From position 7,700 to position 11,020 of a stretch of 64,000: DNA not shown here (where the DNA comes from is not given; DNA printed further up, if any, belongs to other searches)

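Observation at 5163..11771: Unusual cargo gene chain: dead-Walker-A ABC ATPase, 1007-aa secreted protein, PD40 propeller, K+-channel-like protein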

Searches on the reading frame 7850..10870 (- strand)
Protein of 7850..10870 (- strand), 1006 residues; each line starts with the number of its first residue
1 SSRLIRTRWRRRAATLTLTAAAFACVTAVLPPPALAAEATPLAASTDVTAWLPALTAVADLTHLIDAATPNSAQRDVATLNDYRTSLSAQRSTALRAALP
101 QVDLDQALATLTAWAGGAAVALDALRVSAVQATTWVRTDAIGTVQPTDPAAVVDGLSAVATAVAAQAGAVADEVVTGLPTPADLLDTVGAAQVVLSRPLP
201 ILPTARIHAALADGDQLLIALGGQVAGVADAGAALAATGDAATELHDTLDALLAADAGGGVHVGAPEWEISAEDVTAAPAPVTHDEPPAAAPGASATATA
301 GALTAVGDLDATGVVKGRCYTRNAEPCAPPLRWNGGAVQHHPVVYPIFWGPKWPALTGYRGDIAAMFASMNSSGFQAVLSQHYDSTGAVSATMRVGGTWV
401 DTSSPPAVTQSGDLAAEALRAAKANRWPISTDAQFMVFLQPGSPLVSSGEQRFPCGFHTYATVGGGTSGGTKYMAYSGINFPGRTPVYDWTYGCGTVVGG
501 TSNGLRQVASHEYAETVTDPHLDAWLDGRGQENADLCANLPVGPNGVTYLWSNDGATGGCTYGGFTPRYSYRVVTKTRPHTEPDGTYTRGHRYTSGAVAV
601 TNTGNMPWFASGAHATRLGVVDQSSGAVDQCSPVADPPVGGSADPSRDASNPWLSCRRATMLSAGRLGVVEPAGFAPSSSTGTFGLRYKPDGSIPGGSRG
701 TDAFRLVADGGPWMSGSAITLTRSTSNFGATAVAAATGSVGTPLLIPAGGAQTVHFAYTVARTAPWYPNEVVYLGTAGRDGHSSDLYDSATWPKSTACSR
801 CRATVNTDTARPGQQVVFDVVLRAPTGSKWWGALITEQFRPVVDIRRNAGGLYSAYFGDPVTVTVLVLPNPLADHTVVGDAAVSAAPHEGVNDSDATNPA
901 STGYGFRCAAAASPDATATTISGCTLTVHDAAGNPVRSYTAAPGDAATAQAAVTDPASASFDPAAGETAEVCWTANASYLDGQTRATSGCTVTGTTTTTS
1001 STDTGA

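Call 3: search_protein_families(library=pfam, proteins=[window:7850-10870:-], max_evalue=0.01)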
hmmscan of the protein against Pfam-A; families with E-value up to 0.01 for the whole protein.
window:7850-10870:- (1006 aa): 0 families

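Call 5: search_protein_families(library=ncbifam, proteins=[window:7850-10870:-], max_evalue=0.01)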
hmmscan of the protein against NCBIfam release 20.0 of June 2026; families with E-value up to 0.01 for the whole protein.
window:7850-10870:- (1006 aa): 0 families

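Call 6: search_protein_families(library=padloc, proteins=[window:7850-10870:-], max_evalue=0.01)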
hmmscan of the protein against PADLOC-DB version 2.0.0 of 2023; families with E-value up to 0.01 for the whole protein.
window:7850-10870:- (1006 aa): 0 families

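Call 13: find_homologous_proteins(query=window:7850-10870:-)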
Query window:7850-10870:- (1006 aa): 1 proteins with E <= 0.001 among 8000 candidates.
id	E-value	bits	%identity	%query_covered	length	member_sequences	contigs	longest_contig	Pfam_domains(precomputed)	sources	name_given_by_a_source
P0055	0.0e+0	2227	100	100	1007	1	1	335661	-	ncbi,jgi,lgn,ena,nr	ncbi:MAG TPA: hypothetical protein VFQ85_08215 [Mycobacteriales bacterium]|jgi:hypothetical protein|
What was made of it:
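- Tried and rejected: The word-indexed search found only the protein itself (call 13).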

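Call 28: search_protein_representatives(protein=window:7850-10870:-)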
Query: 1006 residues. Proteins with E-value up to 0.001 (for the whole library): 951; up to 1e-10: 288; up to 1e-30: 17. The best 150 are listed.
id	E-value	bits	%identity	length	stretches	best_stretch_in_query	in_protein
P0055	0.0e+00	2226.9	100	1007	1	1-1006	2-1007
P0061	2.9e-147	509.1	41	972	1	27-991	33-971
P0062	2.1e-84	301.1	44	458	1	517-992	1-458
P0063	1.2e-79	285.3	36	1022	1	193-991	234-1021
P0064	2.1e-77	277.8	38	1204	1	231-991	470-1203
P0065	1.5e-66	241.9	34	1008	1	26-991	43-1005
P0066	2.5e-64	234.6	36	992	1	274-991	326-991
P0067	5.2e-62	226.9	35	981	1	29-991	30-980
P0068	5.8e-56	206.9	34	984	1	115-990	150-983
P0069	3.0e-55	204.5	35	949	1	9-991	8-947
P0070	1.5e-53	199.0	37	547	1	402-991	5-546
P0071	1.1e-52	196.0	35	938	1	143-992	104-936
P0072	7.9e-50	186.6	34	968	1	216-991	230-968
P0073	4.3e-47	177.5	42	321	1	676-991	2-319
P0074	5.7e-44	167.2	35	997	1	7-990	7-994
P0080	1.7e-27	112.7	38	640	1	311-556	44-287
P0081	7.3e-27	110.6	39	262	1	326-552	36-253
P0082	1.6e-26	109.4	38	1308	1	330-539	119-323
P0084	2.2e-26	109.0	38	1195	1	329-574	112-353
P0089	2.8e-25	105.3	34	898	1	334-578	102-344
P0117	8.2e-21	90.5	40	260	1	326-553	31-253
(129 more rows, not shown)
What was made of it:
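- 7850..10873 (-): 1007-aa secreted multidomain protein ('BIG'). It has a signal peptide, an Ala-rich helical N-terminal third, a central zincin-like domain, and Cys-containing beta-rich C-terminal domains. A full HMMER scan gave 951 cluster representatives at E <= 1e-3 and 17 at <= 1e-30 (call 28).
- Tried and rejected: The exhaustive HMMER scan overturned this (call 28).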

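Call 30: search_protein_families(library=pfam, proteins=[P0061, P0063, P0064, P0065, P0080, P0082, P0084, P0089, P0081, P0117], max_evalue=0.01)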
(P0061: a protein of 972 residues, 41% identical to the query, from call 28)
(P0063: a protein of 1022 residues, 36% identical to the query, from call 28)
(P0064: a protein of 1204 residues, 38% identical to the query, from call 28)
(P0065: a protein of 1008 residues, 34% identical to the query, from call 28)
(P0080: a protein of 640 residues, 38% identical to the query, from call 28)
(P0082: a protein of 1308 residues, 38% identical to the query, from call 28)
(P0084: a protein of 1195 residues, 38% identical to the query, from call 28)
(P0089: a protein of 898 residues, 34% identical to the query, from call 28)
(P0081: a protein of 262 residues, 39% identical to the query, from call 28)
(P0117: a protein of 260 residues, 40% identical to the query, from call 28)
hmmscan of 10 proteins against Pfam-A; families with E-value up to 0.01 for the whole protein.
P0061 (972 aa): 0 families

P0063 (1022 aa): 0 families

P0064 (1204 aa): 0 families

P0065 (1008 aa): 0 families

P0080 (640 aa): 0 families

P0082 (1308 aa): 0 families

P0084 (1195 aa): 1 family
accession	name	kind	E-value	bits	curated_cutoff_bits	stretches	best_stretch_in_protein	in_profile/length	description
PF23197.1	IG_AIR9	-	0.00033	20.9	27.5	1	947-1027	6-85/87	AIR9 A9 domain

P0089 (898 aa): 5 families
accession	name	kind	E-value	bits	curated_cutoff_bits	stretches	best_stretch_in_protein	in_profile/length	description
PF25059.1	FN3_DSCAM-DSCAML_C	-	1.1e-08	35.7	39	1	396-435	42-81/89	DSCAM/DSCAML C-terminal Fn3-like domain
PF00041.27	fn3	-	3.4e-08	34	25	1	495-530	42-81/84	Fibronectin type III domain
PF16656.11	Pur_ac_phosph_N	-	3.5e-08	34.3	30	2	376-433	45-92/93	Purple acid Phosphatase, N-terminal domain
PF10708.14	DUF2510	-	1.2e-06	28.6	24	0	844-859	16-31/35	Protein of unknown function (DUF2510)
PF16655.11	PhoD_N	-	0.0005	21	30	0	502-519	63-78/90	PhoD-like phosphatase, N-terminal domain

P0081 (262 aa): 0 families

P0117 (260 aa): 0 families

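Call 31: search_solved_structures(query=window:7850-10870:-, max_evalue=1)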
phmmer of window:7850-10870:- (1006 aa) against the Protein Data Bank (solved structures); distinct sequences matched with E-value up to 1: 6.
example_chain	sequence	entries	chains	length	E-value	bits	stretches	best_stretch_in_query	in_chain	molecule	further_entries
5ml9_B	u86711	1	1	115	0.39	12.1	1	765-799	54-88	Affimer F4 with specificity for Fc gamma receptor IIIa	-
1low_A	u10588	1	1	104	0.56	11.6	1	458-512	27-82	Guanyl-specific ribonuclease T1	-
2aad_A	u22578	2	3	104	0.72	11.2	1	458-512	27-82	RIBONUCLEASE T1 ISOZYME | RIBONUCLEASE T1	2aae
4hoh_A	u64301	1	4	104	0.96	10.8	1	458-512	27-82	PROTEIN (RIBONUCLEASE T1)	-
3hoh_A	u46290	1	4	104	0.96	10.8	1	458-512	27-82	PROTEIN (RIBONUCLEASE T1)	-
1b2m_A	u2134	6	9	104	1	10.8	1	458-512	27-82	RIBONUCLEASE T1 | RIBONUCLEASE T1 ISOZYME | Guanyl-specific ribonuclease T1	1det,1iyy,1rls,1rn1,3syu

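Call 33: find_related_loci(query=A2, collection=genome_contigs, flank=10000)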
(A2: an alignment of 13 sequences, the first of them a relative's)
Query A2 (1007 aa) in genome_contigs; peptide patterns used: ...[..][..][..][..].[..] (x = any residue, [..] = any of these).
485 stretches matched a pattern; 393 encode a relative of the query (tblastn E <= 1e-3); the best 80 are kept; 80 distinct loci.
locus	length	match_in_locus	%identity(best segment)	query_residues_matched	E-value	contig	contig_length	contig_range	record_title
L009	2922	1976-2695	31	327-561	5e-26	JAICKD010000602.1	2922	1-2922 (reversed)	MAG: Ktedonobacterales bacterium isolate GZL_HY_2_bin.35 k141_1125902_length_2922_cov_16.6555, whole genome shotgun sequ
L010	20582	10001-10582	36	331-538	1e-25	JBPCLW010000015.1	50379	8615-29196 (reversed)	MAG: Candidatus Dormibacteria bacterium isolate TH_ant_mag_88 S1Ck127_5230870_flag_1_multi_37.9853_len_50379, whole geno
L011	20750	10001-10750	35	327-554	3e-25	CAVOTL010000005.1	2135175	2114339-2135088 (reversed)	MAG: uncultured Acidimicrobiaceae bacterium isolate MFD00082.bin.3.95 genome assembly, contig: contig_3533, whole genome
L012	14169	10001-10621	33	331-541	1e-24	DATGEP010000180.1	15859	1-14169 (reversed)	MAG TPA_asm: Ktedonobacterales bacterium isolate SMAG_U9705 k141_840609, whole genome shotgun sequence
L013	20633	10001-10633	32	330-542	9e-25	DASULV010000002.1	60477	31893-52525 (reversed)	MAG TPA_asm: Solirubrobacterales bacterium isolate SMAG_U1554 k141_1809956, whole genome shotgun sequence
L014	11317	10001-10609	32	331-538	1e-24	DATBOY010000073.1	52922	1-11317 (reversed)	MAG TPA_asm: Solirubrobacteraceae bacterium isolate SMAG_U4063 k141_945447, whole genome shotgun sequence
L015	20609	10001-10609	34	331-538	2e-24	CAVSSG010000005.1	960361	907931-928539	MAG: uncultured Solirubrobacteraceae bacterium isolate MFD05580.bin.3.90 genome assembly, contig: contig_463, whole geno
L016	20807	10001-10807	33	334-569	2e-24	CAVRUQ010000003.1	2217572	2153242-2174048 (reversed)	MAG: uncultured Solirubrobacterales bacterium isolate MFD02248.bin.1.47 genome assembly, contig: contig_17416, whole gen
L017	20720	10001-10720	34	329-561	9e-24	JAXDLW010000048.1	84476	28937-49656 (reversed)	MAG: Chloroflexota bacterium isolate BP_627 scaffold_2185276, whole genome shotgun sequence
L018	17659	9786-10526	32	330-574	2e-23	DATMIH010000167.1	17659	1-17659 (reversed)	MAG TPA_asm: Solirubrobacterales bacterium isolate SMAG_U13537 k141_583509, whole genome shotgun sequence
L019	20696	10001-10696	32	316-541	5e-23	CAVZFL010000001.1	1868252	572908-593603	MAG: uncultured Solirubrobacterales bacterium isolate MFD06085.bin.2.74 genome assembly, contig: contig_19488, whole gen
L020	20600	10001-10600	32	332-538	9e-23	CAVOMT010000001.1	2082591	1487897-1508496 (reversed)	MAG: uncultured Solirubrobacterales bacterium isolate MFD00031.bin.2.19 genome assembly, contig: contig_15023, whole gen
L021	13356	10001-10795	33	328-599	9e-23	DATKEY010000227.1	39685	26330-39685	MAG TPA_asm: Candidatus Dormiibacterota bacterium isolate SMAG_U14511 k141_4246080, whole genome shotgun sequence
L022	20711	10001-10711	28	337-574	1e-22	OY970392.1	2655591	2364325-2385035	MAG: uncultured Thermoleophilia bacterium isolate MFD10043.bin.2.27 genome assembly, chromosome: 1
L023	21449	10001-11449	28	335-826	4e-22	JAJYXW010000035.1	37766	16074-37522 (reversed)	MAG: Actinomycetes bacterium isolate FK3.bin72 NODE_2044_length_37766_cov_2.224421, whole genome shotgun sequence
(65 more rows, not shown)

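Call 34: find_related_loci(query=A2, collection=metagenome_contigs, flank=10000)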
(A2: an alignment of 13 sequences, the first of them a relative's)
Query A2 (1007 aa) in metagenome_contigs; peptide patterns used: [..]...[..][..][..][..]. (x = any residue, [..] = any of these).
136 stretches matched a pattern; 52 encode a relative of the query (tblastn E <= 1e-3); 52 distinct loci.
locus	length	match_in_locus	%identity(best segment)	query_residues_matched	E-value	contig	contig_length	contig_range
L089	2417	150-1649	28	325-845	1e-31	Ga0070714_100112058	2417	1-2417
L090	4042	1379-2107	32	330-572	8e-26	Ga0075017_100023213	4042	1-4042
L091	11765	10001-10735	30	330-574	2e-25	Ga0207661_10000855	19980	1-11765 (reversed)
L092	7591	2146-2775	34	330-541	8e-25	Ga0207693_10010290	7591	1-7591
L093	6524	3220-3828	34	331-538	1e-24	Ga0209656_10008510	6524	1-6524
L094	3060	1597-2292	32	316-541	2e-23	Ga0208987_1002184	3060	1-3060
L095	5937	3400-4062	32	329-539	2e-23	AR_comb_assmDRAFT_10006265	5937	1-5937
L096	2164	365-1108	33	330-574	2e-23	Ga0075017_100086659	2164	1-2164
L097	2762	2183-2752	33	328-526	4e-22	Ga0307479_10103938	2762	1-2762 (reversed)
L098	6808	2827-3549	28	330-574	1e-21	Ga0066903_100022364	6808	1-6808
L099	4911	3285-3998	29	337-574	2e-21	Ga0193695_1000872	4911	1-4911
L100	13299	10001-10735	30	330-574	1e-20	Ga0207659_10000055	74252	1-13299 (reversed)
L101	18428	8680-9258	31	331-538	2e-19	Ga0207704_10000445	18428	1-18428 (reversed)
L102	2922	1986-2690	31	331-562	1e-18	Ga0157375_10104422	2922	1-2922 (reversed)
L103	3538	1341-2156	30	325-583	5e-18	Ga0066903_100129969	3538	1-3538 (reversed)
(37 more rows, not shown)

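Call 35: find_encoding_contigs(protein=P0061, flank=10000, max_places=3)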
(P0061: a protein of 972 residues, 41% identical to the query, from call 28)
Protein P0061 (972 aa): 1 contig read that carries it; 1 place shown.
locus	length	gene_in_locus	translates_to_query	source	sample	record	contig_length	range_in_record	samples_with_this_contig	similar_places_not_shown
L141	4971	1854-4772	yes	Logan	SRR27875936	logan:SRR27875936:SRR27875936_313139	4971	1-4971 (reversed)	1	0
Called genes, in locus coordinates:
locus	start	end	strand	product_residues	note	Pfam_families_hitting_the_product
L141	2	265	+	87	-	?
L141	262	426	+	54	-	-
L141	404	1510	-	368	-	PF00534:Glycos_transf_1, PF13692:Glyco_trans_1_4, PF13524:Glyco_trans_1_2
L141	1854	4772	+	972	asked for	-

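Call 36: find_encoding_contigs(protein=P0065, flank=10000, max_places=3)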
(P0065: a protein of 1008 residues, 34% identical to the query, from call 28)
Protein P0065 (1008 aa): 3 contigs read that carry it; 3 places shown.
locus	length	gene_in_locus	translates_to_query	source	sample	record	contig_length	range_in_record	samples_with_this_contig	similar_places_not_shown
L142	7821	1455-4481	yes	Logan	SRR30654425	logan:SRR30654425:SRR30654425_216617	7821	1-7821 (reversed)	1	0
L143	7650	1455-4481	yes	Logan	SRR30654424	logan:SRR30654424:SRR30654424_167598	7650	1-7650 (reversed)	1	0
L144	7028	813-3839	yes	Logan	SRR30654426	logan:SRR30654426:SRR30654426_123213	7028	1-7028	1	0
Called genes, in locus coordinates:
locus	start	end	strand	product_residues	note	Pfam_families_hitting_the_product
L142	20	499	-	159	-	-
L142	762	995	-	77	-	PF13560:HTH_31, PF01381:HTH_3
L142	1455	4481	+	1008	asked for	-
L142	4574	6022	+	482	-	PF07676:PD40 (faint)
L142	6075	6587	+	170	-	-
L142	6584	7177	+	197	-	-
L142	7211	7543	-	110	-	PF13361:UvrD_C, PF13538:UvrD_C_2 (weak)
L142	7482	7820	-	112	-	?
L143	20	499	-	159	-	-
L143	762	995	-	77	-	PF13560:HTH_31, PF01381:HTH_3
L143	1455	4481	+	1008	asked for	-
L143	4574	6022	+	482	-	PF07676:PD40 (faint)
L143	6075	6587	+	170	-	-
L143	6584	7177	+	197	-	-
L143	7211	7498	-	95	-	PF13361:UvrD_C, PF13538:UvrD_C_2 (weak)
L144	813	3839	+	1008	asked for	-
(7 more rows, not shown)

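Call 37: find_encoding_contigs(protein=P0063, flank=10000, max_places=3)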
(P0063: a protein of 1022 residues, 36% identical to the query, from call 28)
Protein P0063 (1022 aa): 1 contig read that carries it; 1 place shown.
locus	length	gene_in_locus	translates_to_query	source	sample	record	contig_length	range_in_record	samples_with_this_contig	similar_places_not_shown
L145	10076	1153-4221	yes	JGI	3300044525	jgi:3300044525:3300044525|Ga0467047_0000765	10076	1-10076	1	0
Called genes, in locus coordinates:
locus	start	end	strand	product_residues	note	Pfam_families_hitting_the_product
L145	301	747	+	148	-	-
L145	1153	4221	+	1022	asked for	-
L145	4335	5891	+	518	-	PF26549:Tricorn_N (faint), PF07676:PD40 (faint)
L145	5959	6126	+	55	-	-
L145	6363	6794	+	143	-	-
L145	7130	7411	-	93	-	-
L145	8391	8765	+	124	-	-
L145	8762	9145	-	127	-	-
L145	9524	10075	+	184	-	?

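Call 39: find_encoding_contigs(protein=P0067, flank=10000, max_places=3)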
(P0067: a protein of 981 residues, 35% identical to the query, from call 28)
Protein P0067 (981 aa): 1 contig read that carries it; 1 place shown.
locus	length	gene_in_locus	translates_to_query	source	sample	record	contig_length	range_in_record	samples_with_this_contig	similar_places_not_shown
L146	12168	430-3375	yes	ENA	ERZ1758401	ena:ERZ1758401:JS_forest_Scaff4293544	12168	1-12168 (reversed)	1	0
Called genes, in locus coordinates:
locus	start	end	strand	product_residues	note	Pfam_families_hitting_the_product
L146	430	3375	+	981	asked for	-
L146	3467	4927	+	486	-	PF26549:Tricorn_N (faint), PF07676:PD40 (faint)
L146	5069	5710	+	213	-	PF04542:Sigma70_r2, PF08281:Sigma70_r4_2, PF04545:Sigma70_r4 (weak)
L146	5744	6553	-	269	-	PF18755:RAMA (faint)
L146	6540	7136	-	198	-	-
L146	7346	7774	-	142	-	PF08281:Sigma70_r4_2 (weak)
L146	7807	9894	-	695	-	-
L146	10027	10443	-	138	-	PF10604:Polyketide_cyc2 (weak)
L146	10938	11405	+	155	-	-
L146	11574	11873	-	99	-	-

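Call 65: search_dna_similar(query=window:7850-10870:-, collection=plasmids, mode=protein, max_rows=15)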
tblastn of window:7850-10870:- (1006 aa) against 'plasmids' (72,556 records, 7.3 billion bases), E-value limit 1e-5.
No match.
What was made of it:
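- No match was found in 72,556 plasmids (call 65).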
